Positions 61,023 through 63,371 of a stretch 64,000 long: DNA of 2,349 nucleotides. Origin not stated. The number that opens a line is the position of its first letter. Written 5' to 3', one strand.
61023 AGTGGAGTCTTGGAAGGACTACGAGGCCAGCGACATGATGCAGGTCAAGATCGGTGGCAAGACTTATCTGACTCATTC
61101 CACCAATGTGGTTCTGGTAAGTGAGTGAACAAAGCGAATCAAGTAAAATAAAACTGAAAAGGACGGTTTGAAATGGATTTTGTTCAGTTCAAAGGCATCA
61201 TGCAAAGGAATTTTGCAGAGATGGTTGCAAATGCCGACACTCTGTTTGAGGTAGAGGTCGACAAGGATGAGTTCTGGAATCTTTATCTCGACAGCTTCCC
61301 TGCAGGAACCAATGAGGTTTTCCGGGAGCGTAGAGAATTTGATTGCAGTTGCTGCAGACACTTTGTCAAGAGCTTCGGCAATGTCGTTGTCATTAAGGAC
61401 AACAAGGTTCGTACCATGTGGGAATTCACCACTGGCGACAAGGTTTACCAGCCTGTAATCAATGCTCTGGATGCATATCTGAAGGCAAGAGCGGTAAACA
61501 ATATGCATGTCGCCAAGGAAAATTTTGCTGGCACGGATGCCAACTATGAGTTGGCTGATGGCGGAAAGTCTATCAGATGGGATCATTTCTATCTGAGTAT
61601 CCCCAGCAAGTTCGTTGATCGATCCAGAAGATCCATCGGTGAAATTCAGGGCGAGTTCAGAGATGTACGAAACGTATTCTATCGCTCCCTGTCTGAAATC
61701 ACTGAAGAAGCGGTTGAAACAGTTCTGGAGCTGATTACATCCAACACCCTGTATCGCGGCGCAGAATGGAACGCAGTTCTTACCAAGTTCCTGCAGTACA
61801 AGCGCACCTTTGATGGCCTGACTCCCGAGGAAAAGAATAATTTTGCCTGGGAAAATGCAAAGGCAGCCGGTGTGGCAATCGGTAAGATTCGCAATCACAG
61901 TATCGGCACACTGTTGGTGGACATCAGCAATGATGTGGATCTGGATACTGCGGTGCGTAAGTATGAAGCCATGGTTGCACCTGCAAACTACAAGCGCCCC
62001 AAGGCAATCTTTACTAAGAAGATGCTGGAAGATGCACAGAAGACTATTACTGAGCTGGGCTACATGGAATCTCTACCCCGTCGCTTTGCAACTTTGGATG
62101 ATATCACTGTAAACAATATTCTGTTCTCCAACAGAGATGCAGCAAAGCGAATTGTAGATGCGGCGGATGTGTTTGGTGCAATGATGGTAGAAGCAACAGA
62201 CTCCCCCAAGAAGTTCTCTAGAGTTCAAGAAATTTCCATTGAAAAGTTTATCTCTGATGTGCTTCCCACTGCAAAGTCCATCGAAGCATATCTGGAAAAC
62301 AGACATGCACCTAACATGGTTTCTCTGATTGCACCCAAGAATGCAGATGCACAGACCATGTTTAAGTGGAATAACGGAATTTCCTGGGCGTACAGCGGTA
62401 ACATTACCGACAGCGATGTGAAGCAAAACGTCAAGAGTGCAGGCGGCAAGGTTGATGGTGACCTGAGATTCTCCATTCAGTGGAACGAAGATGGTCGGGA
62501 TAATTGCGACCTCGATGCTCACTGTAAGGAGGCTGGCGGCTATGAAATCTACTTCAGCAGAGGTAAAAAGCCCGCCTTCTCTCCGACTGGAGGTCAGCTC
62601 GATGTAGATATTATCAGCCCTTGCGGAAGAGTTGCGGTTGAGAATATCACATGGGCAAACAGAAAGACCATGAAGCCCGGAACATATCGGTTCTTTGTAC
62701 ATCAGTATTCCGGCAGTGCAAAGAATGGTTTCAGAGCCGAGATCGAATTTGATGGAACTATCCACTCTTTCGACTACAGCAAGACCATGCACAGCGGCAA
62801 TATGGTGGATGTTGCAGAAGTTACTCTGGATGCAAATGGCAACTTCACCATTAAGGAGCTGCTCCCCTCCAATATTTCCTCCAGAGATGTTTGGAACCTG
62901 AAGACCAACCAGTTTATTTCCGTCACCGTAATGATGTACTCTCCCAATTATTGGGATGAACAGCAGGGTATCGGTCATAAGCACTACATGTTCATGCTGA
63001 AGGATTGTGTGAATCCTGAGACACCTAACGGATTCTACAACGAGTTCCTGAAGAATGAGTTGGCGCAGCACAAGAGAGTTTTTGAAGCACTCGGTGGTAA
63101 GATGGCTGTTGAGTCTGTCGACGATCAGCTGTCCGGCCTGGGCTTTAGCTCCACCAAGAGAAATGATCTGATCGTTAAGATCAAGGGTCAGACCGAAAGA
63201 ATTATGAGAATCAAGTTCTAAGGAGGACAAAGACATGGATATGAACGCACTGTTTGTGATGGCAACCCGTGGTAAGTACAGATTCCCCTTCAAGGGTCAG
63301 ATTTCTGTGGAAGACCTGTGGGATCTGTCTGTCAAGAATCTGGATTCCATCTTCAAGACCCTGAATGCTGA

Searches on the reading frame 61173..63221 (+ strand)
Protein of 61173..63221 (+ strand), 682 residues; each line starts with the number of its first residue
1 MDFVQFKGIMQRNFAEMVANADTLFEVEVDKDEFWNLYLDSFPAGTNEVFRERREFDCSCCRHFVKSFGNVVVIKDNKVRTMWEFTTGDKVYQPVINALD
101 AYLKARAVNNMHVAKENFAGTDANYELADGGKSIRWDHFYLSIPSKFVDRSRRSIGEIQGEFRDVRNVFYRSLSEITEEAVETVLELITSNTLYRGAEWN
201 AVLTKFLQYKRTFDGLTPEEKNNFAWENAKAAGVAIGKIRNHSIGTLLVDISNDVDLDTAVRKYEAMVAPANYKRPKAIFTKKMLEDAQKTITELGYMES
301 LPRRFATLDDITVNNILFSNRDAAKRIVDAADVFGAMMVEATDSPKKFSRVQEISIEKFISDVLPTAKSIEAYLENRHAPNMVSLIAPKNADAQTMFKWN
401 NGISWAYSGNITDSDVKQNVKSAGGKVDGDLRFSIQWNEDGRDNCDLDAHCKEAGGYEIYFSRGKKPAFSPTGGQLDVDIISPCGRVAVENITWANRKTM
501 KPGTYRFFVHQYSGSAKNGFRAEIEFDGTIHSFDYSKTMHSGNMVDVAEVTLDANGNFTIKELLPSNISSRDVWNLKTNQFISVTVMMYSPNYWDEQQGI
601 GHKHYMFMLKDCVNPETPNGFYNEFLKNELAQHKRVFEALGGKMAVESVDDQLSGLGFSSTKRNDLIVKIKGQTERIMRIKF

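Call 71: search_protein_families(library=phrogs, proteins=[window:61173-63221:+], max_evalue=0.0001)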
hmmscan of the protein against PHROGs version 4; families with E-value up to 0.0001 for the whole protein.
window:61173-63221:+ (682 aa): 5 families
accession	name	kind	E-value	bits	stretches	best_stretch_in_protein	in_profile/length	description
phrog_1735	-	unknown function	5.5e-264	879.1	1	1-682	2-673/673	-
phrog_23228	-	unknown function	2.7e-149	498.9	1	206-682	4-472/472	-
phrog_25920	-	unknown function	1.7e-27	97.8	1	6-173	7-171/173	-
phrog_21434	-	unknown function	7.4e-25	88.2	1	2-87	3-87/93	-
phrog_38165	-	unknown function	6.9e-06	26.7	1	222-268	7-54/57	-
